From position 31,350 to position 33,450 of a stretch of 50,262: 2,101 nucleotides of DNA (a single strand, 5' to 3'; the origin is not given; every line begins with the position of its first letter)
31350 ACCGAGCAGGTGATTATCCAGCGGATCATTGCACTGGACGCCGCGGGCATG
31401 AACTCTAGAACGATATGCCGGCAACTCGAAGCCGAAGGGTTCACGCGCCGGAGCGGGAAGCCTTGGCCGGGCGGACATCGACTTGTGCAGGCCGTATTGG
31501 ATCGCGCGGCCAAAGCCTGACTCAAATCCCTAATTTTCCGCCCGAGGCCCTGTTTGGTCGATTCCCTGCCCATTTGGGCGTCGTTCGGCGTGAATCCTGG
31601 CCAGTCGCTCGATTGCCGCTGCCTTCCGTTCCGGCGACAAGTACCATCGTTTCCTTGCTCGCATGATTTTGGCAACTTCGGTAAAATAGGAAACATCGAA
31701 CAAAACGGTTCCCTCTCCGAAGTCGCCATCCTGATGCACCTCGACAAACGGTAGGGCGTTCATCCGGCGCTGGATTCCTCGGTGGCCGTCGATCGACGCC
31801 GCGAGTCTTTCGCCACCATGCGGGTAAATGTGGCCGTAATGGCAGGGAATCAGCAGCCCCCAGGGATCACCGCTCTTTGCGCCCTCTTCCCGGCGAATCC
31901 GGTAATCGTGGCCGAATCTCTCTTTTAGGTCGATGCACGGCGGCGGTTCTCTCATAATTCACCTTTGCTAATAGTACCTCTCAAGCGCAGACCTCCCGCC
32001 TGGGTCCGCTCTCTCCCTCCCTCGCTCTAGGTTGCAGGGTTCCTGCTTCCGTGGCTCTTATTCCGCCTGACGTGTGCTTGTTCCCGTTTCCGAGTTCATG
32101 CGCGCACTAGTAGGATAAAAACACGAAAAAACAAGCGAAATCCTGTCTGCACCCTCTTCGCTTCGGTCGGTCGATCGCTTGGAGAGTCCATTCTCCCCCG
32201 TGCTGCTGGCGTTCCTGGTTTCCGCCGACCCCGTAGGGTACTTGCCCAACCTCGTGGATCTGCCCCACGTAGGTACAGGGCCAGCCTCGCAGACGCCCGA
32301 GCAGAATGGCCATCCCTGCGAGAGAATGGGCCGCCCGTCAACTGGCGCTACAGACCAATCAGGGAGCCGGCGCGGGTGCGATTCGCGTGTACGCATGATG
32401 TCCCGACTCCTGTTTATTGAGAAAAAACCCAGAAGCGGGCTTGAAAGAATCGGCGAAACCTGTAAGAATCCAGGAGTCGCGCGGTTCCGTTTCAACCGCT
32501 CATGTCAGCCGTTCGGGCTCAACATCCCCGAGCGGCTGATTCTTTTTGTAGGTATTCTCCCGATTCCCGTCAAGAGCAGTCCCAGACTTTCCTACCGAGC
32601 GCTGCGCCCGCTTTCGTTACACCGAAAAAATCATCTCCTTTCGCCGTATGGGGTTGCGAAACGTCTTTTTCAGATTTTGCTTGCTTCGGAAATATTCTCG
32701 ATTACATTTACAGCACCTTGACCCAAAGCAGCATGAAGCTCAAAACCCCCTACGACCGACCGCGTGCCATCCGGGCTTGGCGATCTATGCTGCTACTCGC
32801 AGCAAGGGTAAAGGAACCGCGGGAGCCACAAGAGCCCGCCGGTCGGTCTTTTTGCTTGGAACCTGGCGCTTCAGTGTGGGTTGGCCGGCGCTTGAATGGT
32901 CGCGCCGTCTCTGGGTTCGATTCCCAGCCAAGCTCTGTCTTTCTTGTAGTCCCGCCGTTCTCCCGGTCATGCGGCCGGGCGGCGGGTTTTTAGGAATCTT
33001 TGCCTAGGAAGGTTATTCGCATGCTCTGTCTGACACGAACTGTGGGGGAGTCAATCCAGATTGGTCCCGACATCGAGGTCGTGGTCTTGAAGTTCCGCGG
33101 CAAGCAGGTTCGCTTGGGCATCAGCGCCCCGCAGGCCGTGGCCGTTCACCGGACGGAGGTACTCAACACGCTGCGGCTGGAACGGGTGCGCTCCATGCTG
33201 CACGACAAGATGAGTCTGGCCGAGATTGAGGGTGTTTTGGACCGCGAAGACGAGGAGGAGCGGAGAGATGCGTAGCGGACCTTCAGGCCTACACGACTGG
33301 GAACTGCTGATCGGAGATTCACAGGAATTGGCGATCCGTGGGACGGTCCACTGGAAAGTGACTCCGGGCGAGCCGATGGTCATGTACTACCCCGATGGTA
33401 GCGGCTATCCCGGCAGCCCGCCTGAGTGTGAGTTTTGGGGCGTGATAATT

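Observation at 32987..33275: Phage-encoded CsrA with a two-GGA leader suggesting autoregulation and host post-transcriptional takeover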

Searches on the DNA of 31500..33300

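Call 6: search_rna_families(source=window, start=31500, end=33300, threshold=evalue, max_evalue=5, show_alignments=3)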
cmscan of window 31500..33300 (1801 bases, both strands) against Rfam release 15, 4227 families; matches with E-value up to 5: 2.
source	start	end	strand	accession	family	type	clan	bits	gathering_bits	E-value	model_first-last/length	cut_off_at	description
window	32873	32934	+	RF01684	mascRNA-menRNA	Gene;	-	21.7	42.5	0.21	1-56/56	no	MALAT1-associated small cytoplasmic RNA/MEN beta RNA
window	32421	32447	-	RF01338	CRISPR-DR25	Gene; CRISPR;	CL00014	19.3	36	1.4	1-25/25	no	CRISPR RNA direct repeat element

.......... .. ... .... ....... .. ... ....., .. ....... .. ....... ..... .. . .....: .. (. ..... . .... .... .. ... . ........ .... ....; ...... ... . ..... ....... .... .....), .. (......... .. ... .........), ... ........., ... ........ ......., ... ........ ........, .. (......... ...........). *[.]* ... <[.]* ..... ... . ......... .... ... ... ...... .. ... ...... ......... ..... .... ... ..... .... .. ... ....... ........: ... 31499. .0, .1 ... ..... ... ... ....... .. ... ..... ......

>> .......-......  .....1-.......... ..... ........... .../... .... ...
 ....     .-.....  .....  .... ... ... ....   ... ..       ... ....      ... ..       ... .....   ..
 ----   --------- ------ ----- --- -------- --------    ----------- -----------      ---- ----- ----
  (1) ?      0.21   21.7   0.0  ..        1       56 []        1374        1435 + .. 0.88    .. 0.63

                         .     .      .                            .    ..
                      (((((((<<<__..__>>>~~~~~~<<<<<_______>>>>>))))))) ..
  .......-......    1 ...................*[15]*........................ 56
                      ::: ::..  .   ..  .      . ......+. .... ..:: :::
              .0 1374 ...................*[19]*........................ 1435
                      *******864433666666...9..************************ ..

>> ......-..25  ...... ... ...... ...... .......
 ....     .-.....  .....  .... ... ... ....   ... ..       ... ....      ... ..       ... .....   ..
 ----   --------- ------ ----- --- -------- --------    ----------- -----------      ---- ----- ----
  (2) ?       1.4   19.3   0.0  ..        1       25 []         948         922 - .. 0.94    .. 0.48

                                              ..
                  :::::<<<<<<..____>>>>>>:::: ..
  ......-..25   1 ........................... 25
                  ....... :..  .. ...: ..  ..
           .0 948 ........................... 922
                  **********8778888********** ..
